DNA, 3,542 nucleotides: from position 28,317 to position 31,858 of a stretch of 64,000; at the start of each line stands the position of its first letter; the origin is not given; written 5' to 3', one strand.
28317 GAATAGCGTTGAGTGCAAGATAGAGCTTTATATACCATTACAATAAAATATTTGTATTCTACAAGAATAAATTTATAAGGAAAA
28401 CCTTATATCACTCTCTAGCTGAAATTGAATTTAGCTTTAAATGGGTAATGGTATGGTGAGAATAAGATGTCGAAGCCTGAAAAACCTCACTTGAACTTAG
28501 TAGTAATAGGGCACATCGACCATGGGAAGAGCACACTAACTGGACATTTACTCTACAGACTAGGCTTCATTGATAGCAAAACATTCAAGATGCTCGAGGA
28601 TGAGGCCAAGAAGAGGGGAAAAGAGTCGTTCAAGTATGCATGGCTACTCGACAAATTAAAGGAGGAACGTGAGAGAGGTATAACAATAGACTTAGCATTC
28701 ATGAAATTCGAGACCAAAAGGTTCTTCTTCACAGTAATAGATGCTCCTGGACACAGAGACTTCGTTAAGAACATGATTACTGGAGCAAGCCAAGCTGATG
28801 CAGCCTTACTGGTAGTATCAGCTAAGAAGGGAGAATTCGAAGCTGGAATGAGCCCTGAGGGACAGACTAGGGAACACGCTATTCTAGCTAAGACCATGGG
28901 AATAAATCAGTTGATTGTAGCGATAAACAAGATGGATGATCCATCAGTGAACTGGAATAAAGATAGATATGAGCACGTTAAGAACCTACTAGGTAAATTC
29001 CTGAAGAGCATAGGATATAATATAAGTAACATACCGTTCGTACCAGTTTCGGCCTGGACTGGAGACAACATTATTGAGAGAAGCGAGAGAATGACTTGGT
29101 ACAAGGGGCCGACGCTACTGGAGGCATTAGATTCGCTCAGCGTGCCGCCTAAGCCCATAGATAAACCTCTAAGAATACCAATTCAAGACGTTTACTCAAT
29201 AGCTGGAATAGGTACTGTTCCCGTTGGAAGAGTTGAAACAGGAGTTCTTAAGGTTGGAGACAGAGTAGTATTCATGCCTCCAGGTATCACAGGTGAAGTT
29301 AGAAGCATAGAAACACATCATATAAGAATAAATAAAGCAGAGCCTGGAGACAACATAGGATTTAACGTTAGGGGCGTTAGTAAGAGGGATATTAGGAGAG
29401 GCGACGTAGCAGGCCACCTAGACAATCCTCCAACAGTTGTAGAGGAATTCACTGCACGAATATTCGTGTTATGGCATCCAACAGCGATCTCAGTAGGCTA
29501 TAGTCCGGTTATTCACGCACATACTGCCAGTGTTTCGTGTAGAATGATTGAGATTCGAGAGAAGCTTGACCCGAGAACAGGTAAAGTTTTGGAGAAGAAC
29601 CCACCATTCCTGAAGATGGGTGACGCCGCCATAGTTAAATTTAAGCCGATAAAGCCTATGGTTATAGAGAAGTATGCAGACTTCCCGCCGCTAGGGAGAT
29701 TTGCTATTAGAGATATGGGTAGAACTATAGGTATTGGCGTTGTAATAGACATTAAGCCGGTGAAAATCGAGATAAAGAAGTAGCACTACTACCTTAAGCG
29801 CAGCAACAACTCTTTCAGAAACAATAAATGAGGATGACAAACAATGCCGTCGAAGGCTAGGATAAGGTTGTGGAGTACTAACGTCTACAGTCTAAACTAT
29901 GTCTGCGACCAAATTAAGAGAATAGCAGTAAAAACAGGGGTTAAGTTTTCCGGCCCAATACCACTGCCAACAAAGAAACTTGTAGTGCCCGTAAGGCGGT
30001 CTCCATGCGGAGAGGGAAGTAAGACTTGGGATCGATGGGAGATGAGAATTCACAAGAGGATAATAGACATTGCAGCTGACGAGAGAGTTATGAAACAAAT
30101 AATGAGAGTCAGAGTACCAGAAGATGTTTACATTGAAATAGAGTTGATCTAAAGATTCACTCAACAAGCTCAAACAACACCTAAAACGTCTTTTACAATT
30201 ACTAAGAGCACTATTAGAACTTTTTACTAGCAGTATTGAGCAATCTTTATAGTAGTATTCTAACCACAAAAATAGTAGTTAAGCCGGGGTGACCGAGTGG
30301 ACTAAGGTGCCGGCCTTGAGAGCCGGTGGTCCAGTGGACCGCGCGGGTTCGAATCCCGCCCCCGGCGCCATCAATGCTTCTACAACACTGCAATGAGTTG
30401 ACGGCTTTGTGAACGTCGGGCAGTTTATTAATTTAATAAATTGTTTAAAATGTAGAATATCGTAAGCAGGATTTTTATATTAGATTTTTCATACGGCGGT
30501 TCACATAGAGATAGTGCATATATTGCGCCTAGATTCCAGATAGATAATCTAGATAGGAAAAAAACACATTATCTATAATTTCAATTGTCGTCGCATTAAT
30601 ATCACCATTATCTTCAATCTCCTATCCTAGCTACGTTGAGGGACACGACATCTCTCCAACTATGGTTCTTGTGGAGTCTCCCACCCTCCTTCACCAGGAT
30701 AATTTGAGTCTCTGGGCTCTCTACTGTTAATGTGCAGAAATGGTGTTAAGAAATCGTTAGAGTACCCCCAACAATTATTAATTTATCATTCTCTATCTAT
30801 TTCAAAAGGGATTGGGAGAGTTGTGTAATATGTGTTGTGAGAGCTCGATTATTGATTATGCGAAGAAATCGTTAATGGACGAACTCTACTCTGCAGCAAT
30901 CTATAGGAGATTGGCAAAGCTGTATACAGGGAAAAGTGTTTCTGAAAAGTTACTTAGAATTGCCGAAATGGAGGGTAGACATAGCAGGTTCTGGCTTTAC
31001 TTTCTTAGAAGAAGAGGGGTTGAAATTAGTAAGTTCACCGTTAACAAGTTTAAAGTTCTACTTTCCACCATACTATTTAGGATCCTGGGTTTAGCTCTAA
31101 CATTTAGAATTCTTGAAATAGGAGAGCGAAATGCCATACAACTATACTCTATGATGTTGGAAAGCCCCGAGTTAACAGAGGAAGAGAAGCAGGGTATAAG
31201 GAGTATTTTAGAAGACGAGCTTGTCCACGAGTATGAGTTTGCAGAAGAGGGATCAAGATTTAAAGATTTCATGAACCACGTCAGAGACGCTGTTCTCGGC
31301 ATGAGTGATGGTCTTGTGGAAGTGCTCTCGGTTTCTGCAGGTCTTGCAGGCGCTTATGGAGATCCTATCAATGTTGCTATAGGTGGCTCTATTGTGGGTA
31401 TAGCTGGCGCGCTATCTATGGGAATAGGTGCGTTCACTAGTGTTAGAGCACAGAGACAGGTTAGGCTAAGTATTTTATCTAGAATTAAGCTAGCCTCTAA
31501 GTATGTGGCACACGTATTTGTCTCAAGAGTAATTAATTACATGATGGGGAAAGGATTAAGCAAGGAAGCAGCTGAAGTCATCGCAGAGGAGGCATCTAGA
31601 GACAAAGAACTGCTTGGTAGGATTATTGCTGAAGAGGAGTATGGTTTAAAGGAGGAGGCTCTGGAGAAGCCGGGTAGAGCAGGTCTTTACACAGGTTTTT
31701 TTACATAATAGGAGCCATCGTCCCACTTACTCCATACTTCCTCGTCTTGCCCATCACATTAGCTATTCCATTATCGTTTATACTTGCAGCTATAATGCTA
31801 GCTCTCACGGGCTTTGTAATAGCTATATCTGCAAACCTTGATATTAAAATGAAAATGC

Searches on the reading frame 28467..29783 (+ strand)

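Call 54: search_protein_families(library=pfam, proteins=[window:28467-29783:+], max_evalue=0.001)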
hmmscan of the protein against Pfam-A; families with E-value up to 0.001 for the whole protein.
window:28467-29783:+ (438 aa): 4 families
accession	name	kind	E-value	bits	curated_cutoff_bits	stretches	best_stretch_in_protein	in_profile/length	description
PF00009.33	GTP_EFTU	-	6.4e-58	195.9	26.5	1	6-223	1-184/188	Elongation factor Tu GTP binding domain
PF22594.2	GTP-eEF1A_C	-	2.9e-35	121.1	27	1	327-426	1-100/101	GTP-eEF1A C-terminal domain-like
PF03143.23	GTP_EFTU_D3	-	1.1e-27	96.8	27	1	322-429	2-105/106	Elongation factor Tu C-terminal domain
PF03144.31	GTP_EFTU_D2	-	6.2e-17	62.2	30.3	1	249-314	1-71/73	Elongation factor Tu domain 2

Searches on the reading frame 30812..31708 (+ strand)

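Call 54: search_protein_families(library=pfam, proteins=[window:30812-31708:+], max_evalue=0.001)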
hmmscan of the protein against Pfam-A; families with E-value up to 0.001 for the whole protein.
window:30812-31708:+ (298 aa): 2 families
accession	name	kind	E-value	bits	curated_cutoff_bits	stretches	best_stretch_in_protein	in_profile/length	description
PF01988.24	VIT1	-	6.1e-28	98.5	28.1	1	157-296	1-142/214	VIT family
PF02915.23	Rubrerythrin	-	4.3e-07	30.8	22.8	1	19-145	5-135/137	Rubrerythrin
